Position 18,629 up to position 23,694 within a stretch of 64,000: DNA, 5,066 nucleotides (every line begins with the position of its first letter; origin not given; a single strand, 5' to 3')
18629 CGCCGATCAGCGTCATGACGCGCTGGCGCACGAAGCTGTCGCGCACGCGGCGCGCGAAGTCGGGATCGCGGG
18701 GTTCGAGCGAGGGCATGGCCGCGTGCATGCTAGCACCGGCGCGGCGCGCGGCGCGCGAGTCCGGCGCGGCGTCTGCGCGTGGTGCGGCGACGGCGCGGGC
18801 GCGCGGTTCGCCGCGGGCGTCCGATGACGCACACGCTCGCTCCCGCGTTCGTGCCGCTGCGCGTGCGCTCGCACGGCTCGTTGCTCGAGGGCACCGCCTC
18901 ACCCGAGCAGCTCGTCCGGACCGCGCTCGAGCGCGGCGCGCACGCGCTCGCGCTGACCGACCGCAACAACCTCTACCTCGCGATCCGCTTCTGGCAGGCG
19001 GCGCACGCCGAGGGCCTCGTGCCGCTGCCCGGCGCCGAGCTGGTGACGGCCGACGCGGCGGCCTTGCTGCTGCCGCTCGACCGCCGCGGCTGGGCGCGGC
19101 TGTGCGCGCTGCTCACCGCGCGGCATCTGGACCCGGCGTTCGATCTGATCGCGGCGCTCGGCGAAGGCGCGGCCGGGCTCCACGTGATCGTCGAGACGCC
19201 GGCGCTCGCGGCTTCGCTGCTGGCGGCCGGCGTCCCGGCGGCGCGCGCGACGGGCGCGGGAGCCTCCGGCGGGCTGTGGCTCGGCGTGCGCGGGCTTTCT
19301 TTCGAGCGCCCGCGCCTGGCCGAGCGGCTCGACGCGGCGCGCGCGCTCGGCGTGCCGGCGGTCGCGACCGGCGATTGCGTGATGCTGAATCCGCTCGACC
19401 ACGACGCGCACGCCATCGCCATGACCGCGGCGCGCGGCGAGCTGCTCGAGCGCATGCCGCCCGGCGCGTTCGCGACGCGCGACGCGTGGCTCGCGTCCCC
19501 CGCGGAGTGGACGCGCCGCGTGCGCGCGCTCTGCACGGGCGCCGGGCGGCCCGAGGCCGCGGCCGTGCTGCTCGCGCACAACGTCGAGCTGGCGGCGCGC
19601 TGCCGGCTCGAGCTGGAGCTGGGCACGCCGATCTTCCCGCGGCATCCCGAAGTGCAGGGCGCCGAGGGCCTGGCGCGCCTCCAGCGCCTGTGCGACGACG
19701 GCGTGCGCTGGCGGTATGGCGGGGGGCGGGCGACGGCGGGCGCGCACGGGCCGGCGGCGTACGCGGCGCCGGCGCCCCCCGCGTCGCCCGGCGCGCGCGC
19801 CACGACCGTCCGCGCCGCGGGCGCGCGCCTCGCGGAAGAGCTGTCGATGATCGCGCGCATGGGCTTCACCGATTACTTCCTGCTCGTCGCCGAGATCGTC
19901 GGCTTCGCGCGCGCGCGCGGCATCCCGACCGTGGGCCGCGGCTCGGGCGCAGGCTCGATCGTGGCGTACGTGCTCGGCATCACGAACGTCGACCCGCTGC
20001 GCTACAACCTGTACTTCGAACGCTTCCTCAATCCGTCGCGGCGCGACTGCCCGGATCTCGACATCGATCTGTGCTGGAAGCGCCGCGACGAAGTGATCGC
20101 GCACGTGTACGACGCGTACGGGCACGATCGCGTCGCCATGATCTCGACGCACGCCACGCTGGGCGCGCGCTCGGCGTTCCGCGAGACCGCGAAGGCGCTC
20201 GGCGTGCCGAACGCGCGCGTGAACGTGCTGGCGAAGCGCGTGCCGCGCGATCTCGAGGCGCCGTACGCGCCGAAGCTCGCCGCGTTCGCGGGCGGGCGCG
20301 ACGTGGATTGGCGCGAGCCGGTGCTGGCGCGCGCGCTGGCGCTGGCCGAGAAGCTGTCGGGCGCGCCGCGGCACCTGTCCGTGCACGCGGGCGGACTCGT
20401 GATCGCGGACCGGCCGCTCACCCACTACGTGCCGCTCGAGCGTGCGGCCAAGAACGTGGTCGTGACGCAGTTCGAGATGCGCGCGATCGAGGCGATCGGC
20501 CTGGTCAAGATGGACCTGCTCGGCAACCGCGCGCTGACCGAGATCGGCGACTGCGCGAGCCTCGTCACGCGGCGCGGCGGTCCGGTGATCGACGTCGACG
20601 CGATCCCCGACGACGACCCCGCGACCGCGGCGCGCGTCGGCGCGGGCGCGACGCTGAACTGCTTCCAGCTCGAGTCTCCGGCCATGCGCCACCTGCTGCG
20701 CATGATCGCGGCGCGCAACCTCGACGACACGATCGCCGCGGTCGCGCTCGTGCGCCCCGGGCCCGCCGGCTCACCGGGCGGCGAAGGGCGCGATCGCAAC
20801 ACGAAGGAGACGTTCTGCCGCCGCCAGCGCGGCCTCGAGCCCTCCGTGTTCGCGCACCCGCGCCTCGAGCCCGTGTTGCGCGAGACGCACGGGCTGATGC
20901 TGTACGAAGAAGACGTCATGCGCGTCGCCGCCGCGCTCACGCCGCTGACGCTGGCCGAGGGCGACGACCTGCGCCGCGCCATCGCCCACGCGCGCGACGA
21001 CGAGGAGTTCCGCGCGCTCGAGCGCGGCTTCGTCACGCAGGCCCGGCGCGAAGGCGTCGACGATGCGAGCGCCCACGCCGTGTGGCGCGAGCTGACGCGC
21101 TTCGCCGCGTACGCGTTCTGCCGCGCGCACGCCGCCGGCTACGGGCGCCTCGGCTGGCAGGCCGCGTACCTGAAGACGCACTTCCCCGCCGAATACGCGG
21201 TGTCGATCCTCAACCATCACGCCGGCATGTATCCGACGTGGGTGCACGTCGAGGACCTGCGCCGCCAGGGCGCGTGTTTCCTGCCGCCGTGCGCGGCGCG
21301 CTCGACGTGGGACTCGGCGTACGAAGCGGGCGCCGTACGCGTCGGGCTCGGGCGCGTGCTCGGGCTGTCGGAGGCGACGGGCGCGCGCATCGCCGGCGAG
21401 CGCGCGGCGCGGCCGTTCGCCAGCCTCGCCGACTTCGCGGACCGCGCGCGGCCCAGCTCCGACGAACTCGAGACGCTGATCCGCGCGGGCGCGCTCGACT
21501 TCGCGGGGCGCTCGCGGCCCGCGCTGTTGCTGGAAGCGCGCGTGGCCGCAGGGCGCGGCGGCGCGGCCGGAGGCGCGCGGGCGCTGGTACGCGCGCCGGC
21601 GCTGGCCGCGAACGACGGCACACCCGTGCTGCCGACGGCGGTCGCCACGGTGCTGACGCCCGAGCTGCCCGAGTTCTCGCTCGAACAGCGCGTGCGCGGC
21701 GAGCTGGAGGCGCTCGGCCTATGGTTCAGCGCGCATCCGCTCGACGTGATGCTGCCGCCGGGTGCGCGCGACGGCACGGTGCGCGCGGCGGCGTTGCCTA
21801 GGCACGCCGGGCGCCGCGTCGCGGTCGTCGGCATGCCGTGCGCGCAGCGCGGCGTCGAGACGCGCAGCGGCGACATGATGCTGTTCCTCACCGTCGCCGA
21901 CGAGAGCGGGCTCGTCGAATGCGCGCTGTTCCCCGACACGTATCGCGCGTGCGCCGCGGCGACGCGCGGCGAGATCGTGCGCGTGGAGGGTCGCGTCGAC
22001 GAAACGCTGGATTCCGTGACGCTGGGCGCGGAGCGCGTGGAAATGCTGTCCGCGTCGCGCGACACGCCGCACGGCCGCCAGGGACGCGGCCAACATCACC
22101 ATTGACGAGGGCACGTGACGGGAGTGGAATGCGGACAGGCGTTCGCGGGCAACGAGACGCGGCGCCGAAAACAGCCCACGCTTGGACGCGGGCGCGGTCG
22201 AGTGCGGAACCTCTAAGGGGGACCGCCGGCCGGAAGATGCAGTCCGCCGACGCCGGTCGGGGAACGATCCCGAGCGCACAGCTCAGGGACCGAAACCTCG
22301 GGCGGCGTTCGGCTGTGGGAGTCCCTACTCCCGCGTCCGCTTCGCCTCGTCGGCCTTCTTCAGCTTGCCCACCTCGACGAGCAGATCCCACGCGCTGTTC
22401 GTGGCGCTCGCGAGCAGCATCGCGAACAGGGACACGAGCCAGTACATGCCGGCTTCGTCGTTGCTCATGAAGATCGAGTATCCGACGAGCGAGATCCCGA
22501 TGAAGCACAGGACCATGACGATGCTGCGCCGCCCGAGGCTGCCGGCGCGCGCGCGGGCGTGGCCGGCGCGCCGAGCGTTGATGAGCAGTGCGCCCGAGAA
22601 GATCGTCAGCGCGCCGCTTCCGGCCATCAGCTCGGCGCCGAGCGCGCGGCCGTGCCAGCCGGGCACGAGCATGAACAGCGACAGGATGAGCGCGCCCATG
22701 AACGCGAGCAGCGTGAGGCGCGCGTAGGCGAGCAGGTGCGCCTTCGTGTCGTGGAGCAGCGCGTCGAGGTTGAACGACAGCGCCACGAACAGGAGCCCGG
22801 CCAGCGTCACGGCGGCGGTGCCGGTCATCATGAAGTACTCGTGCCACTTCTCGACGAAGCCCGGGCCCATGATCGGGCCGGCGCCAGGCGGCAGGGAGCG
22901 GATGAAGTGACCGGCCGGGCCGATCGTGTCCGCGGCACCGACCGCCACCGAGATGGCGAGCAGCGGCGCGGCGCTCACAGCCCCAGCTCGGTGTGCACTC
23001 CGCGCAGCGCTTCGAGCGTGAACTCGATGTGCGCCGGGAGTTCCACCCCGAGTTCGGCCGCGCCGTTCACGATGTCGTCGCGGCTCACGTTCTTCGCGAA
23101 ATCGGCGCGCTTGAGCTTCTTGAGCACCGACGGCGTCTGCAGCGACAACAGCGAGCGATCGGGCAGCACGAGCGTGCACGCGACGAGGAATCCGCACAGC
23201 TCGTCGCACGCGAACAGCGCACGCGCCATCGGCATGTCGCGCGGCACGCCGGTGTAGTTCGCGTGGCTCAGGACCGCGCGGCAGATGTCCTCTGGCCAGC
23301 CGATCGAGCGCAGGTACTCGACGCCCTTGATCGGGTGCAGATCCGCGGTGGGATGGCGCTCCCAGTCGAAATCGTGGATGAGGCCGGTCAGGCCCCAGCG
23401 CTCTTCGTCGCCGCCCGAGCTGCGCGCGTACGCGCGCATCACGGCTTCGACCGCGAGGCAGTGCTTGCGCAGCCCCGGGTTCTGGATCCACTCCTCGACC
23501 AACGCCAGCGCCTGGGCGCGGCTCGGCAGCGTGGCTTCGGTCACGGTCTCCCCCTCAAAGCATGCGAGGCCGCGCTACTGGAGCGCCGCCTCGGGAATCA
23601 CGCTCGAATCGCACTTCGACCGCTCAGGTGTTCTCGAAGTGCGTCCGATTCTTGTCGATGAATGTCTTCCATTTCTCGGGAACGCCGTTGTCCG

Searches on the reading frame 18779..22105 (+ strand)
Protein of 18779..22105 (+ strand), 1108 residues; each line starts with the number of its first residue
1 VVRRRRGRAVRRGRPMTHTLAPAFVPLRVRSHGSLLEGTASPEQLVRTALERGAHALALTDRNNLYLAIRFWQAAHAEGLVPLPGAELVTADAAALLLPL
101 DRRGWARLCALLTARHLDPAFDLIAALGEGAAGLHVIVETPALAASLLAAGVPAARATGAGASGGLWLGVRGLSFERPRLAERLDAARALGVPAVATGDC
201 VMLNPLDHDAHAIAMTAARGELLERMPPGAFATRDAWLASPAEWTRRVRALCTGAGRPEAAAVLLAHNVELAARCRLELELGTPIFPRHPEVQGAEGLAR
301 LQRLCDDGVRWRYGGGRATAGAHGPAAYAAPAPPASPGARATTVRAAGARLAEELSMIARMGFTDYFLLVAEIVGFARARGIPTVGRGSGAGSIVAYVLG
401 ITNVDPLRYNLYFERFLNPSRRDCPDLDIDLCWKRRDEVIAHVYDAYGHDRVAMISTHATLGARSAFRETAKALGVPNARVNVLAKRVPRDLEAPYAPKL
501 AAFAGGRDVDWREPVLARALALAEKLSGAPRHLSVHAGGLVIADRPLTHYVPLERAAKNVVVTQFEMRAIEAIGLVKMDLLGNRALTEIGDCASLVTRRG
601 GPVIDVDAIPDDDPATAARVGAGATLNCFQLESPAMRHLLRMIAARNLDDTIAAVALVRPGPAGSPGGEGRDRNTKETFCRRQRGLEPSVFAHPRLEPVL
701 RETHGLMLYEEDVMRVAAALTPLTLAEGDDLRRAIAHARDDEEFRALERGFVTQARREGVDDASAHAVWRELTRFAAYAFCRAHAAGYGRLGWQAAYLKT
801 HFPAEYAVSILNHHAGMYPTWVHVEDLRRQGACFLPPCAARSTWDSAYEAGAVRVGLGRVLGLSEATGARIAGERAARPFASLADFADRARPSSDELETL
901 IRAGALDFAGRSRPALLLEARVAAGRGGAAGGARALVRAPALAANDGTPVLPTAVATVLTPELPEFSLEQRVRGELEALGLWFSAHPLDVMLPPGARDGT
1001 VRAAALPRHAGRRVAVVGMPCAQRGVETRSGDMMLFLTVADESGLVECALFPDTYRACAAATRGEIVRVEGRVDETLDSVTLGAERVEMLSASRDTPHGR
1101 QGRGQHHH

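Call 27: search_protein_families(library=pfam, proteins=[window:18779-22105:+], max_evalue=0.0001)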
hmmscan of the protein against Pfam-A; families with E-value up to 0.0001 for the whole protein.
window:18779-22105:+ (1108 aa): 5 families
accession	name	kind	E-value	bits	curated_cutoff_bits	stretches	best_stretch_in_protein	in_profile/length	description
PF07733.18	DNA_pol3_alpha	-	5.9e-80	269.1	23.9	1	341-582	17-260/260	Bacterial DNA polymerase III alpha NTPase domain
PF17657.6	DNA_pol3_finger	-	2.7e-33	115.1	22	1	586-758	2-165/166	Bacterial DNA polymerase III alpha subunit finger domain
PF14579.12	HHH_6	-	2.7e-17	63.2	25.6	1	834-915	4-89/90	Helix-hairpin-helix motif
PF02811.25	PHP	-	7.1e-14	52.9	26.4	1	27-118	2-98/164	PHP domain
PF01336.31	tRNA_anti-codon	-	1.3e-07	31.9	27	1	1027-1089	11-74/75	OB-fold nucleic acid binding domain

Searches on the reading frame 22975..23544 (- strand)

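Call 27: search_protein_families(library=pfam, proteins=[window:22975-23544:-], max_evalue=0.0001)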
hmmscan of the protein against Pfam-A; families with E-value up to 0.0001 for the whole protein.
window:22975-23544:- (189 aa): 1 family
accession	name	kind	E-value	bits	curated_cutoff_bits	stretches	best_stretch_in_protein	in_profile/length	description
PF01966.28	HD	-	1.3e-07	32.4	22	1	27-98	3-89/116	HD domain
